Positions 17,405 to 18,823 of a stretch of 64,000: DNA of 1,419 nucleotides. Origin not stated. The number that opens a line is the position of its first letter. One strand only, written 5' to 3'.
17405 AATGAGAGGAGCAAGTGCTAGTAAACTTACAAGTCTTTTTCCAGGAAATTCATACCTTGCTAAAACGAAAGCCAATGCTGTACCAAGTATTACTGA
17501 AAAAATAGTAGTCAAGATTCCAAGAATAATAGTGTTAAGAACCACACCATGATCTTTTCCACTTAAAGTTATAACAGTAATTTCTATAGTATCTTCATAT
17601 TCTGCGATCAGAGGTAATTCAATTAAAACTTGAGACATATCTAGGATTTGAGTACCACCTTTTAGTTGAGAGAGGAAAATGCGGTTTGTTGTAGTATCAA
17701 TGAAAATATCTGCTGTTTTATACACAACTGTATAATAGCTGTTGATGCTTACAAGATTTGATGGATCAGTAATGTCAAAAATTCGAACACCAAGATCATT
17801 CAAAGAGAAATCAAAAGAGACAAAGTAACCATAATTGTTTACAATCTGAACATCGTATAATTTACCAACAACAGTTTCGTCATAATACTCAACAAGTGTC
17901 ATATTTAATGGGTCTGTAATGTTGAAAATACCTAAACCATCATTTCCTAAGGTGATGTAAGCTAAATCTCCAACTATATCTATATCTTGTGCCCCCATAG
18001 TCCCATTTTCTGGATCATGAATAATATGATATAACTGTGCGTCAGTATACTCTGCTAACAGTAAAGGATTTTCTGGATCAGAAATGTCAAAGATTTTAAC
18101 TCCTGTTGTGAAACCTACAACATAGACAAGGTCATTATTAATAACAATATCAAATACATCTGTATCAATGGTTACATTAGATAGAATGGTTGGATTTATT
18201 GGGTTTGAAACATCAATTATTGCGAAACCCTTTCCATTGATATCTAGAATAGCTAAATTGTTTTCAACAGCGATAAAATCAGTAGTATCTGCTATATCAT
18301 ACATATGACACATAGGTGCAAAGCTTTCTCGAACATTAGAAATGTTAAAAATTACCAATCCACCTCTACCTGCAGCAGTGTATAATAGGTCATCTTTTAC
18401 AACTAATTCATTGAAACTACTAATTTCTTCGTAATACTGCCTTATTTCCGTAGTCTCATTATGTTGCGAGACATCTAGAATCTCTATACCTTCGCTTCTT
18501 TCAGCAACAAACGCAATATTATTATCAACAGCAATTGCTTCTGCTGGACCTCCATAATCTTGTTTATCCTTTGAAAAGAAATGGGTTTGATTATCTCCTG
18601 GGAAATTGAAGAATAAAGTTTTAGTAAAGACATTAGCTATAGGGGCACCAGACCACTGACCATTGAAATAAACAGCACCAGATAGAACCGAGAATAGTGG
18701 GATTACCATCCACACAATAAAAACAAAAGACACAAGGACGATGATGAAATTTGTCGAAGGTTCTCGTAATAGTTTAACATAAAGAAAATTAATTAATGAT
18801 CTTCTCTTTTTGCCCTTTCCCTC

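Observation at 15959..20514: ABC importer whose permease carries an extracellular LVIVD beta-propeller, with no ATPase gene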

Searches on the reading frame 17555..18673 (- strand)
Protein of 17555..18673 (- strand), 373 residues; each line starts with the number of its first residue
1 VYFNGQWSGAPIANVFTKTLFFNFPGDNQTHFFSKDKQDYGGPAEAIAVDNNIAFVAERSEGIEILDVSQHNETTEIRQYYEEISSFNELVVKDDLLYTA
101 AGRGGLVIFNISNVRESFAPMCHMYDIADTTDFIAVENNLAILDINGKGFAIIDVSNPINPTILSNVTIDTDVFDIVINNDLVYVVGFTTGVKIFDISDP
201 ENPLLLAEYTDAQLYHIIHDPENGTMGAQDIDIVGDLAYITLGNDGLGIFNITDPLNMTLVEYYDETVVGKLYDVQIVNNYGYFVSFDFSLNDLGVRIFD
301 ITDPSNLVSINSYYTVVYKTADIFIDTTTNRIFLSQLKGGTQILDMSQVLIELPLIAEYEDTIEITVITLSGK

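Call 68: search_solved_structures(query=A3, max_evalue=1, show_alignments=2)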
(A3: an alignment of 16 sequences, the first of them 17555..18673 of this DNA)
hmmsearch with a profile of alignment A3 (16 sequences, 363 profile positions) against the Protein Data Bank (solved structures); distinct sequences matched with E-value up to 1: 3.
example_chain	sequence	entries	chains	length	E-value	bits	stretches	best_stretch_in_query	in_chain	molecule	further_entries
3bz5_A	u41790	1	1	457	0.0066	18.8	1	199-346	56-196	Internalin-J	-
5hrm_A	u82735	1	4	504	0.0086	18.5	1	147-229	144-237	Haloalkylphosphorus hydrolase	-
5ioj_A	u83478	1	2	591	0.016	17.6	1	147-229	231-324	Haloalkylphosphorus hydrolase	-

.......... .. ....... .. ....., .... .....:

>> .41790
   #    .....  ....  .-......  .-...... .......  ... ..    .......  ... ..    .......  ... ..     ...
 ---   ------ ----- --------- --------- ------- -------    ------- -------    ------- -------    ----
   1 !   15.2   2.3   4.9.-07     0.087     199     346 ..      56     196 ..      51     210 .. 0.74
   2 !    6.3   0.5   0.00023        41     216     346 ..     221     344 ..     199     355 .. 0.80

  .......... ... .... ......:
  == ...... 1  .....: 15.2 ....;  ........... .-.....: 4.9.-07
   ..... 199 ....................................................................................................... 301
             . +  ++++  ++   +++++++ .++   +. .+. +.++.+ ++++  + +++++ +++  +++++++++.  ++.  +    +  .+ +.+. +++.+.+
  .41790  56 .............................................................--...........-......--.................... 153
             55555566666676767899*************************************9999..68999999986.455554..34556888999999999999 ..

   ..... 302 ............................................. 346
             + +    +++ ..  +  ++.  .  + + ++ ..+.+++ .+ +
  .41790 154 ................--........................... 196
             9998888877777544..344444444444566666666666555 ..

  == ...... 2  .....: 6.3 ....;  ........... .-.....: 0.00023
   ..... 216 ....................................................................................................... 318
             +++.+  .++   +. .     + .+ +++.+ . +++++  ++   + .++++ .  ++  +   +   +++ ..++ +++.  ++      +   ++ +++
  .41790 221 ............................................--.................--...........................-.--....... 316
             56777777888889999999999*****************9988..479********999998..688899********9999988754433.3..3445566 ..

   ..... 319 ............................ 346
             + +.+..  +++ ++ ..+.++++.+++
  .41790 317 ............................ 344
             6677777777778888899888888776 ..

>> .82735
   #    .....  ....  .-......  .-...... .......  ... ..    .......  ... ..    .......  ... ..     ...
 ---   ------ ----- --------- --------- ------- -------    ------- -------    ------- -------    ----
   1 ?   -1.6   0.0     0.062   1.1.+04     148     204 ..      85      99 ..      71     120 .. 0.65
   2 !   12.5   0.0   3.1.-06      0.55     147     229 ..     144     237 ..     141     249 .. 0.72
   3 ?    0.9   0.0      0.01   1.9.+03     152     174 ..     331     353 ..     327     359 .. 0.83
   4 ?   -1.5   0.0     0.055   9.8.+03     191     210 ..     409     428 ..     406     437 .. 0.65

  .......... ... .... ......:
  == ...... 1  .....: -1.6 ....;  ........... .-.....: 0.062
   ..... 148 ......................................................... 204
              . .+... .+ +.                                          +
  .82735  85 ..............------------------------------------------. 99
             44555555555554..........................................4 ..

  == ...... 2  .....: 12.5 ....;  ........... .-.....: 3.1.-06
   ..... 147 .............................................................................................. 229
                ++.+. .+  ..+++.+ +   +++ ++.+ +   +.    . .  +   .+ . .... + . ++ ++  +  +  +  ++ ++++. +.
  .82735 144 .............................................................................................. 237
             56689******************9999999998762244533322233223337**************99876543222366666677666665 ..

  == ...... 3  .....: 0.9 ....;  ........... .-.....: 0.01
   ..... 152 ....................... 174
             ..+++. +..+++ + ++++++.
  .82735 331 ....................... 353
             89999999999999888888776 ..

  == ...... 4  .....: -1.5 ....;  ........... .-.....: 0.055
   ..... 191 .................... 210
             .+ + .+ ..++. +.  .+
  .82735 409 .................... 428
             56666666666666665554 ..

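Call 69: search_protein_families(library=pfam, alignment_id=A3, max_evalue=0.01)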
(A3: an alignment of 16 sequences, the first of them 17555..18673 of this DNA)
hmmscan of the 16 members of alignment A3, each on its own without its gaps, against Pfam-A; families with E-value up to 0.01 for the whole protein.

A. member 1, window:17555-18673:- (373 aa): 2 families
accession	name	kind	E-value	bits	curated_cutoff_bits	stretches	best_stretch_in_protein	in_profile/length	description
PF08309.17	LVIVD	-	6.9e-19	67.4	20.2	1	228-265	4-41/42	LVIVD repeat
PF09826.15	Beta_propel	-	0.001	18.5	22.4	0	50-186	20-128/495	Beta propeller domain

B. families by the number of members that match (of 16 scanned): 5 families
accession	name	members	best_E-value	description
PF08309.17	LVIVD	16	4.9e-27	LVIVD repeat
PF09826.15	Beta_propel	6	2.8e-06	Beta propeller domain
PF16819.11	DUF5074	3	0.00022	Domain of unknown function (DUF5074)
PF25174.1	Beta-prop_THOC3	1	0.0025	THOC3 beta-propeller domain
PF23775.1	Beta-prop_RIG_2nd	1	0.009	RIG second beta-propeller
